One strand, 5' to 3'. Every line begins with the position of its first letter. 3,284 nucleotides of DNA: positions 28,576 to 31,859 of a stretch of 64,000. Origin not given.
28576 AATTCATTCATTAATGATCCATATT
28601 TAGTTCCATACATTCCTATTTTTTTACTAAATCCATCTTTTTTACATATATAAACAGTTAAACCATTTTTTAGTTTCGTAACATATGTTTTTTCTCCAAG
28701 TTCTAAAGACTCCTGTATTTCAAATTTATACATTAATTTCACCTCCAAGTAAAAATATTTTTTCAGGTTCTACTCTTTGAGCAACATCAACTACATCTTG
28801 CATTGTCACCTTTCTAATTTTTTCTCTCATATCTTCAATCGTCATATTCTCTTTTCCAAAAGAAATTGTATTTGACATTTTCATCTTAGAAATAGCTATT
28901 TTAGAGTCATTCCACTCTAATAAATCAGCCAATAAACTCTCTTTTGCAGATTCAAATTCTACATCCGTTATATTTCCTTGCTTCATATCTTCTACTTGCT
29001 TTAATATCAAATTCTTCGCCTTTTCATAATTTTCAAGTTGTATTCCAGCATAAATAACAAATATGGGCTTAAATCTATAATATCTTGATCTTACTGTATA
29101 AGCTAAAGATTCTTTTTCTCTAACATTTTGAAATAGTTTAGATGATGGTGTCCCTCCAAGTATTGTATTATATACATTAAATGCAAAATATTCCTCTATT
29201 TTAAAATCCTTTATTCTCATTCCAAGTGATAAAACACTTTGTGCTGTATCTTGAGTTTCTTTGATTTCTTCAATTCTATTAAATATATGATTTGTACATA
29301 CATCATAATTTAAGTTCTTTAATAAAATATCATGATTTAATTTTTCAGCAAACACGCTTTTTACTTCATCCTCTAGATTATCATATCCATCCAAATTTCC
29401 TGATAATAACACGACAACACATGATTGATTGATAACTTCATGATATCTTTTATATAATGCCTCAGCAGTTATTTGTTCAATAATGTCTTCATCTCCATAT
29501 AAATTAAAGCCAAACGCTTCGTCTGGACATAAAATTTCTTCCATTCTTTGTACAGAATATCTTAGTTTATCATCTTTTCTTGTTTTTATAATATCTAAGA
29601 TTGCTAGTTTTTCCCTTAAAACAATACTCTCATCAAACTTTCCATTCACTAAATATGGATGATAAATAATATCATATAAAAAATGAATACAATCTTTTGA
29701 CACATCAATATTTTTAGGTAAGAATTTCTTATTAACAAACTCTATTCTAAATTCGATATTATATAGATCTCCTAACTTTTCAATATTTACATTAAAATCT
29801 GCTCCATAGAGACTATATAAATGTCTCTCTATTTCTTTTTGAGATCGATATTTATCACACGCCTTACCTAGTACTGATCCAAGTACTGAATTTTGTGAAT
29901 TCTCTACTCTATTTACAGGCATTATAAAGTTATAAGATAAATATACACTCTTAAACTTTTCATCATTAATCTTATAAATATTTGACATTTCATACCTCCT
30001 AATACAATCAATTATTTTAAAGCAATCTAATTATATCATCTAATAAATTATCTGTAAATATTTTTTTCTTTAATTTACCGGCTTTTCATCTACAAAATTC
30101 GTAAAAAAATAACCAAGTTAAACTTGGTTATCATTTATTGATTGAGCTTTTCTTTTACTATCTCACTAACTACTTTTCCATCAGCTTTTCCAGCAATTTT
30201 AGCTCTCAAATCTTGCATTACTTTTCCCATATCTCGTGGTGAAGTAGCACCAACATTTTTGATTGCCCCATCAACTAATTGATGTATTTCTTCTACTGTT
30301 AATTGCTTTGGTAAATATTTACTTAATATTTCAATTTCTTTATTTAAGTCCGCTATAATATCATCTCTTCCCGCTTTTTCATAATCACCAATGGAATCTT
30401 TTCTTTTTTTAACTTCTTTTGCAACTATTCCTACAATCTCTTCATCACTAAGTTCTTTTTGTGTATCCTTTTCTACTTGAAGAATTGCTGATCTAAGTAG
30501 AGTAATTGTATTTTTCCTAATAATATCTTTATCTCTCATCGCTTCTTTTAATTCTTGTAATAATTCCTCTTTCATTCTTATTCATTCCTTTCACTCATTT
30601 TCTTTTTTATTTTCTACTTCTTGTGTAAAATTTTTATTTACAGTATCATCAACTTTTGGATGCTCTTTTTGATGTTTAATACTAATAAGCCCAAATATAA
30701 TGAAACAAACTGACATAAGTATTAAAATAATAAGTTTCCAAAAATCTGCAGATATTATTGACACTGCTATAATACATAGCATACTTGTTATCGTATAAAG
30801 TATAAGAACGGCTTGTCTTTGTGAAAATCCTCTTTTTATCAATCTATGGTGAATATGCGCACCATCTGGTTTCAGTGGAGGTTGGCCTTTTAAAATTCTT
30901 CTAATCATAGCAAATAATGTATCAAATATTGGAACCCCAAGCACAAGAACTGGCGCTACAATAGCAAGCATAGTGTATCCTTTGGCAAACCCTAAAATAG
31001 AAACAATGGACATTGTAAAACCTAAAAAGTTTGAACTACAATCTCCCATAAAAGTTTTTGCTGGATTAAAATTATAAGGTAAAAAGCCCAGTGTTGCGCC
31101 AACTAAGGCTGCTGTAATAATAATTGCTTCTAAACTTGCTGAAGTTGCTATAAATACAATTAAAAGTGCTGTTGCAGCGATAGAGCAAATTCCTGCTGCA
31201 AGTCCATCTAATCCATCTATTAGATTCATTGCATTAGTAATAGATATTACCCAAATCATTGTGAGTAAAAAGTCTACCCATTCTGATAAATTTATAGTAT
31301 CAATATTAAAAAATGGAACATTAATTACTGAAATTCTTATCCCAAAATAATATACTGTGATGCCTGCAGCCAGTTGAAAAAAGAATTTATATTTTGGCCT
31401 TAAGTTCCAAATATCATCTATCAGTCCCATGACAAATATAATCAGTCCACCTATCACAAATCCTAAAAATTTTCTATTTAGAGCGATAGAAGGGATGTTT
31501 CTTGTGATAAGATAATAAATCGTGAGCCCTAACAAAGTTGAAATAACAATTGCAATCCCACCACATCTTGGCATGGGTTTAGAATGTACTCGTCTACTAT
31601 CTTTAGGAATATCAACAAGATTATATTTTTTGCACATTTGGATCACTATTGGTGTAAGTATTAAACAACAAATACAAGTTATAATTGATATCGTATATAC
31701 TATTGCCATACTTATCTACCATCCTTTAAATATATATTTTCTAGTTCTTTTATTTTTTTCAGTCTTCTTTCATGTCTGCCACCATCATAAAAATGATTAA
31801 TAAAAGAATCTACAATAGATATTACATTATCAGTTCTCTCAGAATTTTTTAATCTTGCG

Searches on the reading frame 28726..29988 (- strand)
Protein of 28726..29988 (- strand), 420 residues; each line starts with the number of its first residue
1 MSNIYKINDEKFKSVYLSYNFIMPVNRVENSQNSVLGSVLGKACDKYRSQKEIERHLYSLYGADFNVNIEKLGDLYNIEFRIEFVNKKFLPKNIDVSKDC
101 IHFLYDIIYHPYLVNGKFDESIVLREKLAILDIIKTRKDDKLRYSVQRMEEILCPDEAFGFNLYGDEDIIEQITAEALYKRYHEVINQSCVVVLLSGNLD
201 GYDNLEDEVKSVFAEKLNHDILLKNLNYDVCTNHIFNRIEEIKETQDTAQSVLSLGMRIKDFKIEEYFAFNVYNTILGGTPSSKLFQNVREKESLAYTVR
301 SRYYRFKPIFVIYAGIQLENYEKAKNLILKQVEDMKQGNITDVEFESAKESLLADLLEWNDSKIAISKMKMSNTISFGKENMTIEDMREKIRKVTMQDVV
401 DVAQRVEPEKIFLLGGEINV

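Call 77: search_protein_families(library=ncbifam, proteins=[window:28726-29988:-], max_evalue=1e-10)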
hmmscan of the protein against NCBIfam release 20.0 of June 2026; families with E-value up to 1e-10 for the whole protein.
window:28726-29988:- (420 aa): 1 family
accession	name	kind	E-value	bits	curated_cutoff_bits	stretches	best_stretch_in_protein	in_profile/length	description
NF047422.1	YfmF_fam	equivalog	5.7e-103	345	285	1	3-416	4-411/412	EF-P 5-aminopentanol modification-associated protein YfmF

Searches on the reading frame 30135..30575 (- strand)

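Call 54: search_protein_families(library=pfam, proteins=[window:30135-30575:-], max_evalue=0.05)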
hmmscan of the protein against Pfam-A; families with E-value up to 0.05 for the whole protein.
window:30135-30575:- (146 aa): 3 families
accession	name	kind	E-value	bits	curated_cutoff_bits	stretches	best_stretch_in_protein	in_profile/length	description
PF09424.15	YqeY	-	1.8e-48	164.7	27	1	2-144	1-143/143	Yqey-like protein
PF18958.6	DUF5700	-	0.0088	15.9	25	1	16-97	20-96/283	Putative zinc dependent peptidase (DUF5700)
PF05819.16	NolX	-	0.011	15.4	26.1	1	75-106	111-142/436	NolX protein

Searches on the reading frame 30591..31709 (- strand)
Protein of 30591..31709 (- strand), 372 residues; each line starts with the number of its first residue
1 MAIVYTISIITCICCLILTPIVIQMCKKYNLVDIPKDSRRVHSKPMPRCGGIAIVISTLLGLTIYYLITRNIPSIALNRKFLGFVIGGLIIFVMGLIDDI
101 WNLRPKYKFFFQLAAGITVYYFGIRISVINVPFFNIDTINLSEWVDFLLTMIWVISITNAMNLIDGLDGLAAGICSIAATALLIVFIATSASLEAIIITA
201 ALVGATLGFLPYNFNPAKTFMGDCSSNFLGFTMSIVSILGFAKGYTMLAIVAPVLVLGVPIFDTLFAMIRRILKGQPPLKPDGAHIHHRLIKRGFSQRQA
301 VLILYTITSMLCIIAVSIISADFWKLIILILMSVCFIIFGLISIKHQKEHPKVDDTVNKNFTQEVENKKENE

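Call 54: search_protein_families(library=pfam, proteins=[window:30591-31709:-], max_evalue=0.05)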
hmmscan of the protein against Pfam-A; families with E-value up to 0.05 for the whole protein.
window:30591-31709:- (372 aa): 1 family
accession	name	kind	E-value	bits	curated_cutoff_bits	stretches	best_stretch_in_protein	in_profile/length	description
PF00953.26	Glycos_transf_4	-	1e-39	136.5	27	1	82-239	2-158/160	Glycosyl transferase family 4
